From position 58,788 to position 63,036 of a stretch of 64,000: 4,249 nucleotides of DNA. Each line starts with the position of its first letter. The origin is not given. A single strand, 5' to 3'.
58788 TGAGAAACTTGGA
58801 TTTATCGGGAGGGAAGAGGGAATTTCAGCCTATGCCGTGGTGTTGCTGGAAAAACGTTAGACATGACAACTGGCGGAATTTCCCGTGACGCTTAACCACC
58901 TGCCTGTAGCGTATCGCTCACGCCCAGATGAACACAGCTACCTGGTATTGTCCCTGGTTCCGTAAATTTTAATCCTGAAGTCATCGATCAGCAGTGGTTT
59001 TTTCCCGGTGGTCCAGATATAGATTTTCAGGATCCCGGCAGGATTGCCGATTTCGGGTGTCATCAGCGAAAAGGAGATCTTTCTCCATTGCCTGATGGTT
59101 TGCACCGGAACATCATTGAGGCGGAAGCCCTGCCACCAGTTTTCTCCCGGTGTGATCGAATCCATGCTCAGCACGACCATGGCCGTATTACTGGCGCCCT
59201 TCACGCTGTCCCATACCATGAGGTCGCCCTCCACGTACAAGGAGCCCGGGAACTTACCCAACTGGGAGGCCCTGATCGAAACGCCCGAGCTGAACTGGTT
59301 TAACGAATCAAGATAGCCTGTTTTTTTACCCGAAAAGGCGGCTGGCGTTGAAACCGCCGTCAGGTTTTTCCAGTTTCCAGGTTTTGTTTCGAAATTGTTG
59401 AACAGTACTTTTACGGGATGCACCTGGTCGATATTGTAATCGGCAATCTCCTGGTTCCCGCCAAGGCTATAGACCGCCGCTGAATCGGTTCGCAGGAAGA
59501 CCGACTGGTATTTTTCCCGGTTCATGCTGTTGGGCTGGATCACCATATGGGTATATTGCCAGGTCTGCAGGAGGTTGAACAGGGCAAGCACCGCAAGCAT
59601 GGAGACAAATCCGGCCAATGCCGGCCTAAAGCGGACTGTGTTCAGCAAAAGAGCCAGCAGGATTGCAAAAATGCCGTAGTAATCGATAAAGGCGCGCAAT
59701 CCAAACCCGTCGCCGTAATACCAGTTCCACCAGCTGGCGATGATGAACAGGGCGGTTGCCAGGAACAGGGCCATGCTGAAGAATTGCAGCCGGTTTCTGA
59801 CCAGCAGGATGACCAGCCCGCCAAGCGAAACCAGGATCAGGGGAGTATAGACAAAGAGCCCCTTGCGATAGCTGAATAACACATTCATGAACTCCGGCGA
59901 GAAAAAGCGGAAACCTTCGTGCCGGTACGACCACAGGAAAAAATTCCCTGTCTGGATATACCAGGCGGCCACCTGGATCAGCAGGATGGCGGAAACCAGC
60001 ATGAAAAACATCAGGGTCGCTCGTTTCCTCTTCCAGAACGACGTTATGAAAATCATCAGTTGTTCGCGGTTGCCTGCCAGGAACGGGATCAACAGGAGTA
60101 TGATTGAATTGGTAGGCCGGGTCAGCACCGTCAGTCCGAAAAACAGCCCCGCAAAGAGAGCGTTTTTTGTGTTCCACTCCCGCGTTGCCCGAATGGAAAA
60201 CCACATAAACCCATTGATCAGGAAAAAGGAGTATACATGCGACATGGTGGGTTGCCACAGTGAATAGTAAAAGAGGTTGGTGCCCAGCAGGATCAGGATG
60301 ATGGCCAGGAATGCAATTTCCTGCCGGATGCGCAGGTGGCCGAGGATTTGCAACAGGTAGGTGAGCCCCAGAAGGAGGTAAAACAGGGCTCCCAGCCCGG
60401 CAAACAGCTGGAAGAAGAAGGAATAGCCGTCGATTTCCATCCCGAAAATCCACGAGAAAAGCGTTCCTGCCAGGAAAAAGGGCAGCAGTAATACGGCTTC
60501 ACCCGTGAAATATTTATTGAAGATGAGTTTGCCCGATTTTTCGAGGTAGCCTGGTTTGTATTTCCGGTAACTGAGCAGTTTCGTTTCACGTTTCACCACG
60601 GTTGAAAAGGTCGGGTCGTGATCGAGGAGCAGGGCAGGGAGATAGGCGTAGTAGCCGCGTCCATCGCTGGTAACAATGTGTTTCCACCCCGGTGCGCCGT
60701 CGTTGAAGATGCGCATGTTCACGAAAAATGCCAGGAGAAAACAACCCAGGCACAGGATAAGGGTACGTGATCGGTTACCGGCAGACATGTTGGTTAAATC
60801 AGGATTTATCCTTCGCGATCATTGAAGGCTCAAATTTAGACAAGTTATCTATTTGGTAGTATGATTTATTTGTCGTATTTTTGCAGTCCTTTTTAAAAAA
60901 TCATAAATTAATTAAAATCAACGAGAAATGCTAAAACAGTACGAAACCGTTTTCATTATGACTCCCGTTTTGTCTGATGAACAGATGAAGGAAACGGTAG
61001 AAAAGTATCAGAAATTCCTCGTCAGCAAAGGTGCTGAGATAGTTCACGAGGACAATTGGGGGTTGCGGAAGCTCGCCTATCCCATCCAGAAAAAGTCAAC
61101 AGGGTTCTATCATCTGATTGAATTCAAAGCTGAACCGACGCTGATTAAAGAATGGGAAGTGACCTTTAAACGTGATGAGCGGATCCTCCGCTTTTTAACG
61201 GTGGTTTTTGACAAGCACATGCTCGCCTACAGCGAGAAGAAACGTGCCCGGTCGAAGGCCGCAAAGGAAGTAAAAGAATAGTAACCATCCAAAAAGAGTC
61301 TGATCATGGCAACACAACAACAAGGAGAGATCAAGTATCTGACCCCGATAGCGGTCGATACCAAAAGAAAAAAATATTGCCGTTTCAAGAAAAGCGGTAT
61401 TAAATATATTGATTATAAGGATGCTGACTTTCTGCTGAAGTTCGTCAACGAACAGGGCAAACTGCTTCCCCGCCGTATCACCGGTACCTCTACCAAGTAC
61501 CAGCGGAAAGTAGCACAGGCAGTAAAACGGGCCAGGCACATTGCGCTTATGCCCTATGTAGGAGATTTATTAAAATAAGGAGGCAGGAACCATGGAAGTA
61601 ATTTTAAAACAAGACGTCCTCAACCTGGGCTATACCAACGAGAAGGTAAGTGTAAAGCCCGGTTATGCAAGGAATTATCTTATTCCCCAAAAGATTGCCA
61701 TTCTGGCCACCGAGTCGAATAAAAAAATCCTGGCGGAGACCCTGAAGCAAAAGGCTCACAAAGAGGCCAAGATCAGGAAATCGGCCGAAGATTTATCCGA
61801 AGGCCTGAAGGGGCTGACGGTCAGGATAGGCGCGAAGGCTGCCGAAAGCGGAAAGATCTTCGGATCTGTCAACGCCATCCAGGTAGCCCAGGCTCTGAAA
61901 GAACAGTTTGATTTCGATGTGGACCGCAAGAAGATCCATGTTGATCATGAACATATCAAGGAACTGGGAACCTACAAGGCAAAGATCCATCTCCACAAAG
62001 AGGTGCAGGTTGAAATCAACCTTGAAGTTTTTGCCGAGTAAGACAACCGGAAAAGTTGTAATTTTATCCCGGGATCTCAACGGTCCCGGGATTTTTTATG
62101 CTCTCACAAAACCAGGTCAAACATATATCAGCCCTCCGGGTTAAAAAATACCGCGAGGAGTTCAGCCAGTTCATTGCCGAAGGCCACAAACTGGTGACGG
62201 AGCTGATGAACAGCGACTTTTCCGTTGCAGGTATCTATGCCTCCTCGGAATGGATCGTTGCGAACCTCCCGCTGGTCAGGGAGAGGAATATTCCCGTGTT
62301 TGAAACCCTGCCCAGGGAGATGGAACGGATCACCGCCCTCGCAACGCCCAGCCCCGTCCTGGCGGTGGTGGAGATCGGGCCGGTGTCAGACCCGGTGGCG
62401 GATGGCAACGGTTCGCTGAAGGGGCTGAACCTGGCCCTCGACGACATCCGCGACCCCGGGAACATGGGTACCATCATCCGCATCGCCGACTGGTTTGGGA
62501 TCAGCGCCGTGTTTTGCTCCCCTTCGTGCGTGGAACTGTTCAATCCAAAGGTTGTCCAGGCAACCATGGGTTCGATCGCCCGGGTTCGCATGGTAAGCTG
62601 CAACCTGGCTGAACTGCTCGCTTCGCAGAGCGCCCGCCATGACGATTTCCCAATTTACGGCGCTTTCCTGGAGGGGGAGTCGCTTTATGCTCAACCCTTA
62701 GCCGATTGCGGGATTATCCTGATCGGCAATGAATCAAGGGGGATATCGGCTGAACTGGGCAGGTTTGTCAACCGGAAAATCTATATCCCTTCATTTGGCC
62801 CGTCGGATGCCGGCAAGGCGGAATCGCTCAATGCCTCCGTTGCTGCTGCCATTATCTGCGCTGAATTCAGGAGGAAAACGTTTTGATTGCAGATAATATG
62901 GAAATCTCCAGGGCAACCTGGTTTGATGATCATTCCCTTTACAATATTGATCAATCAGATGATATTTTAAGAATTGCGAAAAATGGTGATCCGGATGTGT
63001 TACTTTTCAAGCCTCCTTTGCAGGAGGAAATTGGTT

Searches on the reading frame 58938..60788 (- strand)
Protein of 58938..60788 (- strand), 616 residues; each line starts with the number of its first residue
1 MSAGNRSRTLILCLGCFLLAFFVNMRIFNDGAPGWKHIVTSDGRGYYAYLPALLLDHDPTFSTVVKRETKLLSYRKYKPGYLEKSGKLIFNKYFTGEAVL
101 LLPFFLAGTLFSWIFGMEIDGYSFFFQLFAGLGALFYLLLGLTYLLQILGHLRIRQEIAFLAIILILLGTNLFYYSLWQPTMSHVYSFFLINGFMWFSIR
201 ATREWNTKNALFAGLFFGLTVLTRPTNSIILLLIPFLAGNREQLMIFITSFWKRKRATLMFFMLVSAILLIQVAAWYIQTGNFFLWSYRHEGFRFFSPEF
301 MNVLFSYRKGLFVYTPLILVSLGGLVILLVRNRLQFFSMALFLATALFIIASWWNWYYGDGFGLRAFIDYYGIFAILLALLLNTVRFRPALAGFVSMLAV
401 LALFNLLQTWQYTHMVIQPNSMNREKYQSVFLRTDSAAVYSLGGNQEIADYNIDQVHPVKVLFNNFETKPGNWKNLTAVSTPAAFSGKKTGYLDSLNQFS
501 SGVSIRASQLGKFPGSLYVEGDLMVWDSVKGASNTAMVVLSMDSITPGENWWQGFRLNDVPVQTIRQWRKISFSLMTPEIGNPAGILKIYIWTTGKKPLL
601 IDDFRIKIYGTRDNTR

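Call 11: search_protein_families(library=pfam, proteins=[window:58938-60788:-], max_evalue=0.001)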
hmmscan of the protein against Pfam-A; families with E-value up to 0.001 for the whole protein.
window:58938-60788:- (616 aa): 0 families

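Call 72: search_protein_families(library=ncbifam, proteins=[window:58938-60788:-], max_evalue=0.001)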
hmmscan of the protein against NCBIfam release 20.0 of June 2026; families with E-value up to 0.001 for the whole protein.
window:58938-60788:- (616 aa): 1 family
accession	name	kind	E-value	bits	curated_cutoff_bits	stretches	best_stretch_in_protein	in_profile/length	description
NF047440.1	LA3751_2_3_fam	subfamily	6.4e-10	38.4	200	1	124-435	96-407/460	LA_3751/LA_3752 family putative glycosyltransferase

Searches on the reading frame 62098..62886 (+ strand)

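Call 11: search_protein_families(library=pfam, proteins=[window:62098-62886:+], max_evalue=0.001)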
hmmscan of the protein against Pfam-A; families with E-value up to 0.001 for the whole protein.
window:62098-62886:+ (262 aa): 2 families
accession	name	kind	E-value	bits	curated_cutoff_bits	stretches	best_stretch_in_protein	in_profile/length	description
PF00588.24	SpoU_methylase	-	5.3e-28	98.3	29.7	1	110-254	2-141/142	SpoU rRNA Methylase family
PF22435.1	MRM3-like_sub_bind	-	4.1e-14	53.2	27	1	5-89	2-84/84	MRM3-like substrate binding domain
